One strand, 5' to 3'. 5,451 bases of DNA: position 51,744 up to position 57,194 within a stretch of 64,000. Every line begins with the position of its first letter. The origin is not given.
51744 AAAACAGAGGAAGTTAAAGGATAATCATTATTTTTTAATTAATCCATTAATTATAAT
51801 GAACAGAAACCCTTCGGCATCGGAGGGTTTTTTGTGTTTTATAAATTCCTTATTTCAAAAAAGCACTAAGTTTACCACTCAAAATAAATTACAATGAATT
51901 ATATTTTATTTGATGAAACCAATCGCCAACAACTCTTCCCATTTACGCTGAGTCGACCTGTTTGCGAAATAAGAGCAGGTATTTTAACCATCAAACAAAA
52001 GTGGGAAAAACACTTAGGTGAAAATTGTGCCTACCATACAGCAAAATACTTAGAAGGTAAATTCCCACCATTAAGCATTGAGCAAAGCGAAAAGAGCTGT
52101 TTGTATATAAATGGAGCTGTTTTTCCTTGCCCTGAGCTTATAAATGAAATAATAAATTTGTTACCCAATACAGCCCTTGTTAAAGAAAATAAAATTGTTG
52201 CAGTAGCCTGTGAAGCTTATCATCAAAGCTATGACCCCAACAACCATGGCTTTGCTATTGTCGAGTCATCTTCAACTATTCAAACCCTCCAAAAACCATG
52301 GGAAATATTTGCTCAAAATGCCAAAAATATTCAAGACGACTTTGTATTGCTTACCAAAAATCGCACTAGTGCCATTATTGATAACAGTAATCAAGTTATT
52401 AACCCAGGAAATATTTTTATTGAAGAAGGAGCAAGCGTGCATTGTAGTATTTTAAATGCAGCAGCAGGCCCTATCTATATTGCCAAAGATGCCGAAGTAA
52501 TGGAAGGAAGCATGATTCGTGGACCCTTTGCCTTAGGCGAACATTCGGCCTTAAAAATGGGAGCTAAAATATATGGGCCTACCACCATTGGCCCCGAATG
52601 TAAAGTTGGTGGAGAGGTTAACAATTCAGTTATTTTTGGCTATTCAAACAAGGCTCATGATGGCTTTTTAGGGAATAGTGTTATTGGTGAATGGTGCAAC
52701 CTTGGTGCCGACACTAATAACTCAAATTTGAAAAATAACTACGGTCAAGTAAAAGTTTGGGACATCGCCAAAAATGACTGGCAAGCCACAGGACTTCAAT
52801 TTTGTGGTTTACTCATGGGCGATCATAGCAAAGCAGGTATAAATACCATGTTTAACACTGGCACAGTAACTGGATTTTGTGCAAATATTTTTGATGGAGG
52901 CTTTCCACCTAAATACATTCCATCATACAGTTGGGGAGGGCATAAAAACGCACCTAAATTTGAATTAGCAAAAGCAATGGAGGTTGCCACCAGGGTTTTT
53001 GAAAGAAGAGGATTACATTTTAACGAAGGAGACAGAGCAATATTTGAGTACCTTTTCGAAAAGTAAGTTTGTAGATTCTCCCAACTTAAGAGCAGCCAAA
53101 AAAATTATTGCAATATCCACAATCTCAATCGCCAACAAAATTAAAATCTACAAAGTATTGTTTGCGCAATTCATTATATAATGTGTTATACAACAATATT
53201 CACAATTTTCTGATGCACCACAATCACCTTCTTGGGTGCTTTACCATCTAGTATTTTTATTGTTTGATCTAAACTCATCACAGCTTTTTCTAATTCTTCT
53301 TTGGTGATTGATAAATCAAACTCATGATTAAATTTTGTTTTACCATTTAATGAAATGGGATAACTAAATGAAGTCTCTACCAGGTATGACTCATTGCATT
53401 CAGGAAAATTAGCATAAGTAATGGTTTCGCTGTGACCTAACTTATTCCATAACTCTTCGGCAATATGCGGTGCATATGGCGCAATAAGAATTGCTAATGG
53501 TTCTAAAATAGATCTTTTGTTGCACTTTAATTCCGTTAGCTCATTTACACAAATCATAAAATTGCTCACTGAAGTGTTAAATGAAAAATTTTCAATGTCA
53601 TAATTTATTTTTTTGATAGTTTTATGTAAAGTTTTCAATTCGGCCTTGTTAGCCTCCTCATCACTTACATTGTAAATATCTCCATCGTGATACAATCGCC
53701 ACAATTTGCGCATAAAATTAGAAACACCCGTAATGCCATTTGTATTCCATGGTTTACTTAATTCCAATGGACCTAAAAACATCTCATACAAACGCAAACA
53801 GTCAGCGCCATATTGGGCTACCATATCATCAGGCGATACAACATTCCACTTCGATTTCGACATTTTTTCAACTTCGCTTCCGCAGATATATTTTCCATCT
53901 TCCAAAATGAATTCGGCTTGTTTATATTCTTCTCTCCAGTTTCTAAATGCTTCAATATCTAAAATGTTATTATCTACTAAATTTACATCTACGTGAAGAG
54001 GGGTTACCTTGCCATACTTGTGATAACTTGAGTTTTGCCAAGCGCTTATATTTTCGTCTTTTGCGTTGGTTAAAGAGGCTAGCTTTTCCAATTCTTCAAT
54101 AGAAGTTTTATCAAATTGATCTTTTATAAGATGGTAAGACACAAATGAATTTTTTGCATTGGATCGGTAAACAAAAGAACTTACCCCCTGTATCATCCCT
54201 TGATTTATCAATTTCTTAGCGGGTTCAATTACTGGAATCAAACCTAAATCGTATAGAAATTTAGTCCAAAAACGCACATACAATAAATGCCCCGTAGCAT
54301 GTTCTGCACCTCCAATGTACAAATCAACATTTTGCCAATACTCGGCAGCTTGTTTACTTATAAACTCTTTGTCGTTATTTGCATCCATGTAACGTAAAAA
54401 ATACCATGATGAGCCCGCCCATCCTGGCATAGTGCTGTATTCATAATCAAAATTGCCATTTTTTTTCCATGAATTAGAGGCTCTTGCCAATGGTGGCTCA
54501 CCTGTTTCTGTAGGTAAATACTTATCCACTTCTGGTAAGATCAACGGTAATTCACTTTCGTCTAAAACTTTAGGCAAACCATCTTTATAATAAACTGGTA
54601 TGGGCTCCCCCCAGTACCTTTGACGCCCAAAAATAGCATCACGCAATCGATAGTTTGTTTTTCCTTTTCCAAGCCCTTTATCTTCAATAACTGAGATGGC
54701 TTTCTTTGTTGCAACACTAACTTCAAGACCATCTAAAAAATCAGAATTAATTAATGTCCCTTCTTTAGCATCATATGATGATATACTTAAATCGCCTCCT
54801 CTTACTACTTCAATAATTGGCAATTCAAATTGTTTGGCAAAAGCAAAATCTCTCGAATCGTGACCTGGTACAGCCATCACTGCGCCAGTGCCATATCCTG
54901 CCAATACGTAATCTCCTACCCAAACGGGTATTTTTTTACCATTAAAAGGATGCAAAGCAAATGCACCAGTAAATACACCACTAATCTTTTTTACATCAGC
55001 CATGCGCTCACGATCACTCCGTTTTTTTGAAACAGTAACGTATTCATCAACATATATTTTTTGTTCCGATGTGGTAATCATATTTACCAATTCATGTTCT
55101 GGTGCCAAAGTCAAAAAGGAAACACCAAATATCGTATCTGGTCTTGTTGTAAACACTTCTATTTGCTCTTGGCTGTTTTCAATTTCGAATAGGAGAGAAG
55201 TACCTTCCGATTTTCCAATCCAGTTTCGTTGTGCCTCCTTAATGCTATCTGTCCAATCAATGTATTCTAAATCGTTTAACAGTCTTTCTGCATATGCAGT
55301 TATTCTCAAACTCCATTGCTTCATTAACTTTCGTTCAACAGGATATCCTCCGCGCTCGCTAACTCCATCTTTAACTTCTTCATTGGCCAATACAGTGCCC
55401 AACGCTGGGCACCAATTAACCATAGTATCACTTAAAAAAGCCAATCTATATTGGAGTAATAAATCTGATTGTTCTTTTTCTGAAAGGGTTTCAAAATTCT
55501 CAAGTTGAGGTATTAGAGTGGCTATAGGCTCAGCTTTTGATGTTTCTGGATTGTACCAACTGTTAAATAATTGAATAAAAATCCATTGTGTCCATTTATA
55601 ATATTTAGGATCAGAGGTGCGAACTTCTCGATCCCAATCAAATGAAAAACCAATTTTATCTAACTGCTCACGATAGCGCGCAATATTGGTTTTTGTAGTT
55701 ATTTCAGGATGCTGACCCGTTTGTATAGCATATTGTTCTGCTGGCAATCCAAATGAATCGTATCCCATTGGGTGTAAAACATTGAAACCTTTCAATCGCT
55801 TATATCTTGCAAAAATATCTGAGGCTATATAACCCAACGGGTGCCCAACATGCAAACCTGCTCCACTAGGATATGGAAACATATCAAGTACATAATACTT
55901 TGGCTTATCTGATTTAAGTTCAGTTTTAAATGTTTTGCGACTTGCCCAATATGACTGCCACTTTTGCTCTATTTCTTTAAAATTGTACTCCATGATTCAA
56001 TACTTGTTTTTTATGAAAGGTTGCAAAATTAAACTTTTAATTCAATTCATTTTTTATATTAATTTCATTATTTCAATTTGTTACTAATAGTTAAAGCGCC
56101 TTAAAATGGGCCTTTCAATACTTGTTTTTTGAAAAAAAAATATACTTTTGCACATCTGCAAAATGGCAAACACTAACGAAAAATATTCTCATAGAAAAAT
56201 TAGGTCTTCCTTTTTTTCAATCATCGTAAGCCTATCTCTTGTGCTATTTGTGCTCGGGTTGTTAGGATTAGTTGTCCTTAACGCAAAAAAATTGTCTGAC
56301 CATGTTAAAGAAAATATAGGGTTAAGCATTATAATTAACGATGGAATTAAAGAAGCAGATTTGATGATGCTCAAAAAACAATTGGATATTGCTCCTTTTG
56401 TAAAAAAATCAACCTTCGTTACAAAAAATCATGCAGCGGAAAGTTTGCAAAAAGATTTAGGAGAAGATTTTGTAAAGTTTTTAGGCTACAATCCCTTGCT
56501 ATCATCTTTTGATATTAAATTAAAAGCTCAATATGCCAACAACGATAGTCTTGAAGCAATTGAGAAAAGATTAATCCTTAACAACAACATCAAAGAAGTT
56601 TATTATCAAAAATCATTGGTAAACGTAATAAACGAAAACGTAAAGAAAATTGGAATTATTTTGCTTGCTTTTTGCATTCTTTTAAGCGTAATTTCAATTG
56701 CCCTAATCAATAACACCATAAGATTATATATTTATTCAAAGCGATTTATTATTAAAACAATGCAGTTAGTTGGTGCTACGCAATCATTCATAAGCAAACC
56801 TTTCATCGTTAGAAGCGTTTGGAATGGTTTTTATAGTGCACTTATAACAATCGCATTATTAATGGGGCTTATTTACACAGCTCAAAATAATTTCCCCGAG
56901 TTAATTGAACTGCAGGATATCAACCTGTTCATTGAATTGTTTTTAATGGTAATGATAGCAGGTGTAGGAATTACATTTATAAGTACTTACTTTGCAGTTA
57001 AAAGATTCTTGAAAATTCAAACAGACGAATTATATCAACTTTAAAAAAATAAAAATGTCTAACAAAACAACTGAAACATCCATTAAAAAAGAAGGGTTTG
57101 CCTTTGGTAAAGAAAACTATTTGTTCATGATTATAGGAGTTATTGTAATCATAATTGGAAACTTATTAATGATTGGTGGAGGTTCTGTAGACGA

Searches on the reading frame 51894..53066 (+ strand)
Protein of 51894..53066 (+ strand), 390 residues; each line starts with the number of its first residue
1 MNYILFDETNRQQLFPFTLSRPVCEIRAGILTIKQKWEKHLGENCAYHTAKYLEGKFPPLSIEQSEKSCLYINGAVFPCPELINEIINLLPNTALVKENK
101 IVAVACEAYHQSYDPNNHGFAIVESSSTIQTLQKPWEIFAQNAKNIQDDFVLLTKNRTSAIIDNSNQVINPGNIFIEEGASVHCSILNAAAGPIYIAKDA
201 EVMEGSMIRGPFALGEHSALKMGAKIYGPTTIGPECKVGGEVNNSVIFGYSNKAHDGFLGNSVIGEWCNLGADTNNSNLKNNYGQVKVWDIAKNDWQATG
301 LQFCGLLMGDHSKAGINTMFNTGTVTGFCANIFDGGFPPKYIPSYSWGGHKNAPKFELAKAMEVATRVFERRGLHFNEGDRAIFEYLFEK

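Call 105: search_protein_families(library=pfam, proteins=[window:51894-53066:+], max_evalue=0.00001)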
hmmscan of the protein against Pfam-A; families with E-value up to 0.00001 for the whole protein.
window:51894-53066:+ (390 aa): 2 families
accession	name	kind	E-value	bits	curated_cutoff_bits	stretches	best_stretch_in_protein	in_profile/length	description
PF13562.11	NTP_transf_4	-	6.7e-43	146.9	27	1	3-158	1-153/153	Sugar nucleotidyl transferase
PF00132.30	Hexapep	-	1.8e-06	27.8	27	0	215-240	5-30/36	Bacterial transferase hexapeptide (six repeats)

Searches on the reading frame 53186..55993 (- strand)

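Call 105: search_protein_families(library=pfam, proteins=[window:53186-55993:-], max_evalue=0.00001)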
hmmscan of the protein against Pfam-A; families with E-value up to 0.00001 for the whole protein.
window:53186-55993:- (935 aa): 4 families
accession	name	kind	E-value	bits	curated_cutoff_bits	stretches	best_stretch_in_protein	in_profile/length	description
PF13603.12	tRNA-synt_1_2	-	4.2e-61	206.1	25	1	256-434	1-182/185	Leucyl-tRNA synthetase, editing domain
PF00133.28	tRNA-synt_1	-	1.2e-32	113.6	22.7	2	11-144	1-152/414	tRNA synthetases class I (I, L, M and V)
PF09334.17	tRNA-synt_1g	-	1e-20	74.4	20.1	1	38-144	6-109/391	tRNA synthetases class I (M)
PF08264.19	Anticodon_1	-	2.3e-17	63.7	25.1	1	786-896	5-142/148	Anticodon-binding domain of tRNA ligase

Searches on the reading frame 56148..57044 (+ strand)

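Call 105: search_protein_families(library=pfam, proteins=[window:56148-57044:+], max_evalue=0.00001)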
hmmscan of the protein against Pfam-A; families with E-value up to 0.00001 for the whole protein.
window:56148-57044:+ (298 aa): 2 families
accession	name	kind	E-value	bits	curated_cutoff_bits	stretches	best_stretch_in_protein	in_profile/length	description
PF18075.7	FtsX_ECD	-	8.2e-14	52.4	23.5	1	59-151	3-96/96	FtsX extracellular domain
PF02687.27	FtsX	-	1.6e-11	44.8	25.5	1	174-291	2-119/120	FtsX-like permease C-terminal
